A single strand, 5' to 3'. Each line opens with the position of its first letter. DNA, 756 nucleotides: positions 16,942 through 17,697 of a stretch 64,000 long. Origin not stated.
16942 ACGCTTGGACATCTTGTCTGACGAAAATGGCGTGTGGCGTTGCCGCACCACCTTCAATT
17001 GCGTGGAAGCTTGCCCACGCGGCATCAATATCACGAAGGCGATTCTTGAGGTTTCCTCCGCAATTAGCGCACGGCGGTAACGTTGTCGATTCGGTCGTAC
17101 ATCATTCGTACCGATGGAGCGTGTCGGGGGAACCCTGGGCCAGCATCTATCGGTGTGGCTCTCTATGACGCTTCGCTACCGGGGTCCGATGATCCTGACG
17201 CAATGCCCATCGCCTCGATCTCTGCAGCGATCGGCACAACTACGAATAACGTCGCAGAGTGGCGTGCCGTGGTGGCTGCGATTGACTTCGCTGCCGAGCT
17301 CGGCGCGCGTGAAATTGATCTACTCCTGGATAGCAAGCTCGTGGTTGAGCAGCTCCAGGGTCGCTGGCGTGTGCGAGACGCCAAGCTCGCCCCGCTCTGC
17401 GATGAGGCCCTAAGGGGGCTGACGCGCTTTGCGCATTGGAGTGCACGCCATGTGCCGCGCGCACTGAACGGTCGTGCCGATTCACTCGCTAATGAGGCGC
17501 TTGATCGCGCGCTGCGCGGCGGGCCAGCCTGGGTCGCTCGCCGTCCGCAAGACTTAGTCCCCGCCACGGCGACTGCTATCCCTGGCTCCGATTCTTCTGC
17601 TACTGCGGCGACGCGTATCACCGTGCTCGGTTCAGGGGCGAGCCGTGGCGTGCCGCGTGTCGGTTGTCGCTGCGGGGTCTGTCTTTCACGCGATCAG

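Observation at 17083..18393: RNase HI fused to a PhnP/PqqB-like MBL-fold hydrolase, sitting directly upstream of rnpB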

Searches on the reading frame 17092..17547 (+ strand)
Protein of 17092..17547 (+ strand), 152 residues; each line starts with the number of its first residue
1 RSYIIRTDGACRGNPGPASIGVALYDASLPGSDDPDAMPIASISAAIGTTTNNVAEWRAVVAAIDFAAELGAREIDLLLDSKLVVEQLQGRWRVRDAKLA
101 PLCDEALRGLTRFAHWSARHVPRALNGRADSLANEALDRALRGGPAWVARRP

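Call 51: find_related_loci(query=A2, collection=metagenome_contigs, flank=8000)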
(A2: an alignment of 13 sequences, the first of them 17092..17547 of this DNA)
Query A2 (152 aa) in metagenome_contigs; peptide patterns used: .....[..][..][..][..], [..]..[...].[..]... (x = any residue, [..] = any of these).
600 stretches matched a pattern (row limit reached: there are more); 584 encode a relative of the query (tblastn E <= 1e-3); the best 80 are kept; 80 distinct loci.
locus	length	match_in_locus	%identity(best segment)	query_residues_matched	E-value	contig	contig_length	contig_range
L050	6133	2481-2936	63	1-152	1e-55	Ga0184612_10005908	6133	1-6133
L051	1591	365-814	63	1-150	3e-57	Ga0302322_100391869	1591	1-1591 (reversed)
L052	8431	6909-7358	65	3-152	1e-54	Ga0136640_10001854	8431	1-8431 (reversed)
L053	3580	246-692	64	4-152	2e-53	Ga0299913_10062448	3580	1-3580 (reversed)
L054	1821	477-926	61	3-152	3e-54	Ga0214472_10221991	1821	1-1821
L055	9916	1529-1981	61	2-152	3e-53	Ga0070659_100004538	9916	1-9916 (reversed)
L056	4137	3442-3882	61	1-148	1e-52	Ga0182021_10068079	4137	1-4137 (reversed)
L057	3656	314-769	59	1-152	5e-52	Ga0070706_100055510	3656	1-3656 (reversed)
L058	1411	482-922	61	2-148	2e-52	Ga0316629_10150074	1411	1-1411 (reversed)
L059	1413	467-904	60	3-148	3e-51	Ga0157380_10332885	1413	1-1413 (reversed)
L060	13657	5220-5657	61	3-148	1e-49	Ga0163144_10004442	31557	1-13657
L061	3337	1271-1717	59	4-152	1e-48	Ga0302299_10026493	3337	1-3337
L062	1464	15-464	62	3-152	3e-50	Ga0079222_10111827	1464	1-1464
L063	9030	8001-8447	61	4-152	1e-48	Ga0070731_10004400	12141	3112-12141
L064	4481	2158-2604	63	2-150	8e-49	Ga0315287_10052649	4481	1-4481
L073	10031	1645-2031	54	3-139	2e-39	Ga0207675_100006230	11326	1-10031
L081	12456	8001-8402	46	2-143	2e-34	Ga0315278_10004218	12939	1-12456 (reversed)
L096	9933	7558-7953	47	4-143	4e-32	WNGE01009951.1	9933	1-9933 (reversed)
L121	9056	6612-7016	44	4-145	3e-31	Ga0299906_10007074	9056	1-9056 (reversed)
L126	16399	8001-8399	43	5-145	6e-31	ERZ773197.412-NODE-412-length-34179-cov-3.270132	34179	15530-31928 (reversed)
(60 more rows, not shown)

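Call 56: search_protein_families(library=pfam, proteins=[L126:7300-7989:+, L126:7947-9101:+, L081:4952-6700:+, L081:7033-7758:+, L081:7758-8408:+, L096:6659-7555:+, L073:857-1630:+, L121:3997-5895:+, L121:6024-7004:+, L081:9186-9950:+], max_evalue=0.0001)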
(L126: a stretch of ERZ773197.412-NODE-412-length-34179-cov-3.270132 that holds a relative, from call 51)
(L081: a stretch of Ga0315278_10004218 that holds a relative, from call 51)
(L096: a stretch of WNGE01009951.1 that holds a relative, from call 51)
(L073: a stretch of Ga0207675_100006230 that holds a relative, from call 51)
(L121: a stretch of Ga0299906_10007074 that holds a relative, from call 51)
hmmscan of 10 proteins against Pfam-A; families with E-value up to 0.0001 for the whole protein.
L126:7300-7989:+ (230 aa): 2 families
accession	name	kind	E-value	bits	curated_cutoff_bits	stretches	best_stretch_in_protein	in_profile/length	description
PF02591.20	Zn_ribbon_9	-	2.9e-11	43.7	29.1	1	187-221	1-33/33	C4-type zinc ribbon domain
PF24481.2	CT398_CC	-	3.8e-10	40.3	27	1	27-159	18-151/180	CT398-like coiled coil hairpin domain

L126:7947-9101:+ (385 aa): 3 families
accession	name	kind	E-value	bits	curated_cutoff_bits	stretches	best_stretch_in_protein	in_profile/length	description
PF00300.27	His_Phos_1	-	8.2e-57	192.5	21.7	1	188-380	1-193/194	Histidine phosphatase superfamily (branch 1)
PF13456.12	RVT_3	-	2.3e-26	92.6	21.6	1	21-142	2-123/123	Reverse transcriptase-like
PF00075.30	RNase_H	-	3e-09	37.6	25.8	1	17-143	4-140/141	RNase H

L081:4952-6700:+ (583 aa): 6 families
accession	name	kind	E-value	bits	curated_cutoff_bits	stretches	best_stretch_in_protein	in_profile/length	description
PF04539.22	Sigma70_r3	-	4.9e-30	103.9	25.3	1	428-504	1-77/78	Sigma-70 region 3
PF03979.19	Sigma70_r1_1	-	3.2e-25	88.3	22.5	1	8-80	5-76/81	Sigma-70 factor, region 1.1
PF04542.20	Sigma70_r2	-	6.1e-24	84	24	1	349-419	1-71/71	Sigma-70 region 2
PF04545.22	Sigma70_r4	-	1.3e-21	76.3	24.1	1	517-570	1-50/50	Sigma-70, region 4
PF00140.25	Sigma70_r1_2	-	2.7e-12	46.9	22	1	93-126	1-34/34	Sigma-70 factor, region 1.2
PF04546.19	Sigma70_ner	-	5.3e-06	26.9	29.7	1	171-318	72-210/210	Sigma-70, non-essential region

L081:7033-7758:+ (242 aa): 2 families
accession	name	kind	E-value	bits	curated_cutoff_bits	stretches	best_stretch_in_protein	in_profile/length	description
PF02591.20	Zn_ribbon_9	-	1.6e-13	50.9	29.1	1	198-230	1-33/33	C4-type zinc ribbon domain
PF24481.2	CT398_CC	-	3.4e-09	37.2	27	1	11-181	1-174/180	CT398-like coiled coil hairpin domain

L081:7758-8408:+ (217 aa): 2 families
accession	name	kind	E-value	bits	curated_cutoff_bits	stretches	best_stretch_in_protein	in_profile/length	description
PF13456.12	RVT_3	-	5.9e-30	104.2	21.6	1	87-208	2-123/123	Reverse transcriptase-like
PF00075.30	RNase_H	-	3.5e-12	47.1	25.8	1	85-209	6-140/141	RNase H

L096:6659-7555:+ (299 aa): 2 families
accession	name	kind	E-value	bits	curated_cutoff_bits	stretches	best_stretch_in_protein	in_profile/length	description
PF24481.2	CT398_CC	-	1.6e-30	106.7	27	1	73-252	1-179/180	CT398-like coiled coil hairpin domain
PF02591.20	Zn_ribbon_9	-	2.3e-06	28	29.1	1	264-296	1-33/33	C4-type zinc ribbon domain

L073:857-1630:+ (258 aa): 2 families
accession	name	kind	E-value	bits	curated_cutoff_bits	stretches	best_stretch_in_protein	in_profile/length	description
PF02591.20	Zn_ribbon_9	-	8.3e-11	42.2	29.1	1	216-248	1-33/33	C4-type zinc ribbon domain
PF24481.2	CT398_CC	-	4.2e-07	30.4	27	1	39-205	27-180/180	CT398-like coiled coil hairpin domain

L121:3997-5895:+ (633 aa): 3 families
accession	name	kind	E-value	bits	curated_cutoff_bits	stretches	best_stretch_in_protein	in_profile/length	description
PF00890.30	FAD_binding_2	-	8.3e-103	345.2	20.4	1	57-453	1-414/414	FAD binding domain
PF02910.25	Succ_DH_flav_C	-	2.4e-39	134.7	20.8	1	507-633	1-130/130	Fumarate reductase flavoprotein C-term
PF01266.30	DAO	-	3.5e-07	30.5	27.9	1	57-258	1-205/353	FAD dependent oxidoreductase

L121:6024-7004:+ (327 aa): 2 families
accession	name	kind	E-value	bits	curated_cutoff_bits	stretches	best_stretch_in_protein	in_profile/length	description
PF13456.12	RVT_3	-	5.8e-22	78.3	21.6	1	200-321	2-122/123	Reverse transcriptase-like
PF00075.30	RNase_H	-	1.5e-12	48.3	25.8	1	196-318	4-135/141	RNase H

L081:9186-9950:+ (255 aa): 0 families

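Call 70: find_homologous_proteins(query=L081:7998-8408:+, max_evalue=1e-10)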
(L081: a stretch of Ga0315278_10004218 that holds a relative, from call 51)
Query L081:7998-8408:+ (137 aa): 5330 proteins with E <= 1e-10 among 5408 candidates; the best 120 are listed.
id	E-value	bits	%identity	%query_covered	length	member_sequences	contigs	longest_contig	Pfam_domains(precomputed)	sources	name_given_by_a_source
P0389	2.2e-81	288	100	100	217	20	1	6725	PF13456.13,PF00075.31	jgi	-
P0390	2.4e-81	288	100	100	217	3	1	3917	PF13456.13,PF00075.31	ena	-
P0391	1.7e-79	282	98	100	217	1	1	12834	PF13456.13,PF00075.31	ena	-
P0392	1.4e-77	276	95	100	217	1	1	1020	PF13456.13,PF00075.31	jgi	jgi:ribonuclease HI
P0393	1.0e-76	273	93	100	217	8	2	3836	PF13456.13,PF00075.31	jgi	jgi:ribonuclease HI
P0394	1.5e-76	273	93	100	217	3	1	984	PF13456.13,PF00075.31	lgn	-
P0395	1.6e-76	273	93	100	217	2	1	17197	PF13456.13,PF00075.31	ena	-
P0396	2.0e-76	272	93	100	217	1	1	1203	PF13456.13,PF00075.31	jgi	jgi:ribonuclease HI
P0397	9.0e-75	267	92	100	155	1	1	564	PF13456.13,PF00075.31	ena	-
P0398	2.8e-74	265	92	100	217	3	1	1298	PF13456.13,PF00075.31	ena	-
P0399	4.2e-74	265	91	100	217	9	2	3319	PF13456.13,PF00075.31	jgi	jgi:ribonuclease HI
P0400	5.7e-74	264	91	100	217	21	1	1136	PF13456.13,PF00075.31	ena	-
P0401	6.0e-73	261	91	98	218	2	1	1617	PF13456.13,PF00075.31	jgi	jgi:ribonuclease HI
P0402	1.8e-72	260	89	100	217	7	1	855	PF13456.13,PF00075.31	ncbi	-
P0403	2.6e-72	259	90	100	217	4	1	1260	PF13456.13,PF00075.31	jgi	jgi:ribonuclease HI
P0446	3.7e-59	217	78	95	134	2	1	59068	PF13456.13,PF00075.31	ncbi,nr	ncbi:MAG: ribonuclease HI family protein [Deltaproteobacteria bacterium]|nr:ribonuclease HI family p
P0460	3.8e-58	213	72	98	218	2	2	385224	PF13456.13,PF00075.31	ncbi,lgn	-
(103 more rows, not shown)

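Call 71: find_encoding_contigs(protein=P0446, flank=5000, max_places=1)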
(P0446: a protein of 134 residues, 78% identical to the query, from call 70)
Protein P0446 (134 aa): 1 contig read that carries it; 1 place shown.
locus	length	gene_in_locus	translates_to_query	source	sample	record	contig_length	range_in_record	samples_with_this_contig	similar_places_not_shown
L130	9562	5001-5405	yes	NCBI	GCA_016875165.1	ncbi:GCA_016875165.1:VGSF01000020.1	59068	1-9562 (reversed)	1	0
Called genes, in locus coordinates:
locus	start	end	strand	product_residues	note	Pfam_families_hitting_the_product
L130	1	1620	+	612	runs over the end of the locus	PF01807:Zn_ribbon_DnaG, PF08275:DNAG_N, PF01751:Toprim, PF13155:Toprim_2, PF13362:Toprim_3, PF13662:Toprim_4, PF10410:DnaB_bind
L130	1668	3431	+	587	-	PF03979:Sigma70_r1_1, PF00140:Sigma70_r1_2, PF04542:Sigma70_r2, PF04539:Sigma70_r3, PF04545:Sigma70_r4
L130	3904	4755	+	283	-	PF24481:CT398_CC, PF02591:Zn_ribbon_9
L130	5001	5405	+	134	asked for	PF00075:RNase_H, PF13456:RVT_3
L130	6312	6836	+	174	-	PF00132:Hexapep, PF25087:GMPPB_C (faint), PF25084:LbH_EIF2B (weak), PF00132:Hexapep, PF14602:Hexapep_2 (weak)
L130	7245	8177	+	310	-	PF02540:NAD_synthase (faint), PF00958:GMP_synt_C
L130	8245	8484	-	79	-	PF03633:Glyco_hydro_65C (faint)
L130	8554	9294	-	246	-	PF08299:Bac_DnaA_C (weak)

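Call 72: find_encoding_contigs(protein=P0460, flank=5000, max_places=1)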
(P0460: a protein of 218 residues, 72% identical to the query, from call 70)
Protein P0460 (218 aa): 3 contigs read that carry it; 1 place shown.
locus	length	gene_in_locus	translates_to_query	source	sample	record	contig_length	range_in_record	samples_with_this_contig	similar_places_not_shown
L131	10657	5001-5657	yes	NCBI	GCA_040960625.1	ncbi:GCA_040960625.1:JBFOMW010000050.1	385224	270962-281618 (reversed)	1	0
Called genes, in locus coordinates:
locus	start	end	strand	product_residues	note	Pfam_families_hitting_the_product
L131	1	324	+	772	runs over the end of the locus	PF00488:MutS_V, PF01713:Smr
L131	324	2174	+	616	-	PF01807:Zn_ribbon_DnaG, PF08275:DNAG_N, PF01751:Toprim, PF13155:Toprim_2, PF13362:Toprim_3, PF13662:Toprim_4, PF10410:DnaB_bind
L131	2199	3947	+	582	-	PF03979:Sigma70_r1_1, PF00140:Sigma70_r1_2, PF04546:Sigma70_ner (weak), PF04542:Sigma70_r2, PF04539:Sigma70_r3, PF04545:Sigma70_r4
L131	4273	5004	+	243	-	PF24481:CT398_CC, PF02591:Zn_ribbon_9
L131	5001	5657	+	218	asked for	PF00075:RNase_H, PF13456:RVT_3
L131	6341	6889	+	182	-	PF00132:Hexapep, PF25087:GMPPB_C (faint), PF25084:LbH_EIF2B (weak), PF00132:Hexapep, PF14602:Hexapep_2 (weak)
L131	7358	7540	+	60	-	-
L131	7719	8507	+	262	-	PF03328:HpcH_HpaI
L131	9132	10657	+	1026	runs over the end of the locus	PF25873:WHD_MalT, PF03704:BTAD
